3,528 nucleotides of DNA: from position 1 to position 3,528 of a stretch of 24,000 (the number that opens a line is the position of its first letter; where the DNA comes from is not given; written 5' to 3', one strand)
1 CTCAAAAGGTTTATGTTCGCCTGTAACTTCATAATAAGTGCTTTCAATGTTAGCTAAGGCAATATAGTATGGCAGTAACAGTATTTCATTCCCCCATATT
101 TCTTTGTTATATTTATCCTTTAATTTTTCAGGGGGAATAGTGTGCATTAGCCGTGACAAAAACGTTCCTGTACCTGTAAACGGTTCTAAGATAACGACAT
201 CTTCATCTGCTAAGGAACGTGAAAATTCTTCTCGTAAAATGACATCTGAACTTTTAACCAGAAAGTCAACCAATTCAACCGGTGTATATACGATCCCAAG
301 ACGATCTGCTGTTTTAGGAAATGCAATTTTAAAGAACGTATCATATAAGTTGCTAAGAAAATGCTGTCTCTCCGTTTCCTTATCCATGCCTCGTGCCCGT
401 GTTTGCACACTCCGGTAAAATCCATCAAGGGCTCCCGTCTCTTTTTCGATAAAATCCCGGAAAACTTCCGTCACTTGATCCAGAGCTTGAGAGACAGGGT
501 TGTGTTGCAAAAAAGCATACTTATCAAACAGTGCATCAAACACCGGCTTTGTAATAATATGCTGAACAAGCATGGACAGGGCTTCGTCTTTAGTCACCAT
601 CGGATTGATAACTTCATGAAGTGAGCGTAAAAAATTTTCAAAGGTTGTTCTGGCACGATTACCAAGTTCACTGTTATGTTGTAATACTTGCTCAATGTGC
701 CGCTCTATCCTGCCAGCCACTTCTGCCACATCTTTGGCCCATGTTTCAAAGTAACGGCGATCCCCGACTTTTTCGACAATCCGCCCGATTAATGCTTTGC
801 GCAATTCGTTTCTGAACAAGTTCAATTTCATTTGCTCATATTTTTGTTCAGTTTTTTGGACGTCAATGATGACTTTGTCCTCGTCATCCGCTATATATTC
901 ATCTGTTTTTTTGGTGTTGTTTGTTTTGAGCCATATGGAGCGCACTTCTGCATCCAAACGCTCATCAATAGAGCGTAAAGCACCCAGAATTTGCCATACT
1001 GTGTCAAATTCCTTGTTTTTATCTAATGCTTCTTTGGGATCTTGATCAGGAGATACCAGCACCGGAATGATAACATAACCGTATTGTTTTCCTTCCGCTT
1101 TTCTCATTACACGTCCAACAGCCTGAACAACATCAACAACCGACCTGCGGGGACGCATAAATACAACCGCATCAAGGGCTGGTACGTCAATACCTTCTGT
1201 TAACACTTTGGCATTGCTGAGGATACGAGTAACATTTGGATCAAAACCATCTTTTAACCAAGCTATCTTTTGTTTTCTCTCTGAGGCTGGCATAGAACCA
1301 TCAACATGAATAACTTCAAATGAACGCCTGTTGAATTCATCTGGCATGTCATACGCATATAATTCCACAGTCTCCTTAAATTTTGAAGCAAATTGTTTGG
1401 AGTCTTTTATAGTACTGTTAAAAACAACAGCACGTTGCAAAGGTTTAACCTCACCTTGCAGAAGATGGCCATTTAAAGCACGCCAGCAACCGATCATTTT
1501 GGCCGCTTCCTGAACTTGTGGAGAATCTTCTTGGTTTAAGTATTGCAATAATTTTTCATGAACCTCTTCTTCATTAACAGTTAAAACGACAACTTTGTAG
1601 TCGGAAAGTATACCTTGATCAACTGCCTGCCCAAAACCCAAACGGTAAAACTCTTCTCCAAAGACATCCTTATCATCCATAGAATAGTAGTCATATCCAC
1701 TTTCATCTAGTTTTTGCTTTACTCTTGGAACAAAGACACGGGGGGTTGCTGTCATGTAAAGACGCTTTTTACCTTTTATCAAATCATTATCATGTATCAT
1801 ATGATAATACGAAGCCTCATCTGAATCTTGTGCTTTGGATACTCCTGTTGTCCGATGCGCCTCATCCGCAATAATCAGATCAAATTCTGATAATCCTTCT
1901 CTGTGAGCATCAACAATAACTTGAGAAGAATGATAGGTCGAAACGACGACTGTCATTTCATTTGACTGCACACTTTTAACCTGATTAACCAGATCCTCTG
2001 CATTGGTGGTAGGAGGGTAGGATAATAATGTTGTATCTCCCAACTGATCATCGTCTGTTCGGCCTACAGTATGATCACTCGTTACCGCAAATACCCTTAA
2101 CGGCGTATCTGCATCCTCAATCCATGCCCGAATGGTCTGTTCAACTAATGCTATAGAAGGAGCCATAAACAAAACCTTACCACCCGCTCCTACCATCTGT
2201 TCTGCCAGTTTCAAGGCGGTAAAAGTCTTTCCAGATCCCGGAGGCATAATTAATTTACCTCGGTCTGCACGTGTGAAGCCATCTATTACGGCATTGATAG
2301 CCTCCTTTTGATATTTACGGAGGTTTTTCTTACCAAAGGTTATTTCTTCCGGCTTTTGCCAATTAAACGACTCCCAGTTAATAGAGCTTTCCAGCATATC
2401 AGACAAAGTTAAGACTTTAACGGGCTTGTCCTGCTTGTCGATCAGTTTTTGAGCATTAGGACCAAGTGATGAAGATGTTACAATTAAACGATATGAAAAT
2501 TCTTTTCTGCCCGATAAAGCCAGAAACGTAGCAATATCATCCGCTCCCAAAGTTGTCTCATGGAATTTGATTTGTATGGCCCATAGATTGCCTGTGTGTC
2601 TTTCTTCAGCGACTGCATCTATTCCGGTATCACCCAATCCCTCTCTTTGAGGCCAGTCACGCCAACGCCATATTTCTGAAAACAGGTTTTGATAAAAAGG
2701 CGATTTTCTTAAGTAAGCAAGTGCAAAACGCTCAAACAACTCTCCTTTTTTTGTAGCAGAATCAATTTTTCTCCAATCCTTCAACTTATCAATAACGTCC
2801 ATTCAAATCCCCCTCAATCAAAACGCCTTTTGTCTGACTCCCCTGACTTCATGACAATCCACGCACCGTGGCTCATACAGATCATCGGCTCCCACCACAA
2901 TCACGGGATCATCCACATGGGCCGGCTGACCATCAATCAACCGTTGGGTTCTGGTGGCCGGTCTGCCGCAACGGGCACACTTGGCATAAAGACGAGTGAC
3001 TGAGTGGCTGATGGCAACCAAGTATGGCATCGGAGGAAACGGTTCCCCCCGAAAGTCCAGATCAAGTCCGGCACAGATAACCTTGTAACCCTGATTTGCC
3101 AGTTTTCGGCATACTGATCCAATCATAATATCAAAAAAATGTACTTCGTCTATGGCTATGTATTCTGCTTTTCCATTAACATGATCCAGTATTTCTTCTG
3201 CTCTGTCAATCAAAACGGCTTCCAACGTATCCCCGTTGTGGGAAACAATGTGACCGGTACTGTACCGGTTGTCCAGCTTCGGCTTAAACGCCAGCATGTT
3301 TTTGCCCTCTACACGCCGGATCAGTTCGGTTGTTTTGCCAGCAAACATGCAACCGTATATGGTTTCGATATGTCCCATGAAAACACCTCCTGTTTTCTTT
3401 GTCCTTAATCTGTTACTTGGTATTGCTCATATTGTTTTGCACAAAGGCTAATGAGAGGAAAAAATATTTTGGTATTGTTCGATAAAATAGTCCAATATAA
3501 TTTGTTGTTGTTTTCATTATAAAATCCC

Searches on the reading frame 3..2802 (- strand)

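Call 47: search_protein_families(library=pfam, proteins=[window:3-2802:-], max_evalue=0.01)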
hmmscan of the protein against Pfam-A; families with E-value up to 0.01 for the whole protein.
window:3-2802:- (933 aa): 9 families
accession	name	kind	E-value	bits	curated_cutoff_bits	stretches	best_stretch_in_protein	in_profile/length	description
PF22240.1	ISP_coupler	-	7.3e-37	127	27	1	684-809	1-124/126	Type ISP restriction-modification enzyme, coupler domain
PF13156.12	Mrr_cat_2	-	2.1e-31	108.9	22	1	34-152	3-126/127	Restriction endonuclease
PF04851.21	ResIII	-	3.1e-26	92.7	22.5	1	159-355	2-163/164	Type III restriction enzyme, res subunit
PF00271.37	Helicase_C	-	1.4e-13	51.4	23.5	1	456-568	16-109/110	Helicase conserved C-terminal domain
PF00270.35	DEAD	-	1.2e-12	48.4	26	1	163-355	2-161/167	DEAD/DEAH box helicase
PF04471.18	Mrr_cat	-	4.8e-08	33.6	21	1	54-135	29-110/115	Restriction endonuclease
PF13086.12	AAA_11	-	8.4e-05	22.9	27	0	163-227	4-72/257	AAA domain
PF02384.22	N6_Mtase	-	0.00031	20.6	20.4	1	813-919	3-97/311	N-6 DNA Methylase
PF20720.3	nSTAND3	-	0.0037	17.4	27.2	0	187-310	25-128/155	Novel STAND NTPase 3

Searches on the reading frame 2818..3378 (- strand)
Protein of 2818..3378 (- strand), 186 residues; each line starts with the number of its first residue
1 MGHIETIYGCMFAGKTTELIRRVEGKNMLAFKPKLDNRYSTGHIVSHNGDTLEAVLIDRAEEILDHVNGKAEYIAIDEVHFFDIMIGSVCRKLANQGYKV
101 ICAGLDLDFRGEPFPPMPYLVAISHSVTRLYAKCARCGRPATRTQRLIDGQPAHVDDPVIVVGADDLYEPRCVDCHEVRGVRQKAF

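Call 41: search_protein_families(library=pfam, proteins=[window:2818-3378:-], max_evalue=0.01)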
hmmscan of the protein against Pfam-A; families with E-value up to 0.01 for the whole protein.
window:2818-3378:- (186 aa): 1 family
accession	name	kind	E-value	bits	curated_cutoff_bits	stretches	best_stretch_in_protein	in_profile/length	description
PF00265.24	TK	-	3.1e-45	154.6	20.6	1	2-176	1-176/176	Thymidine kinase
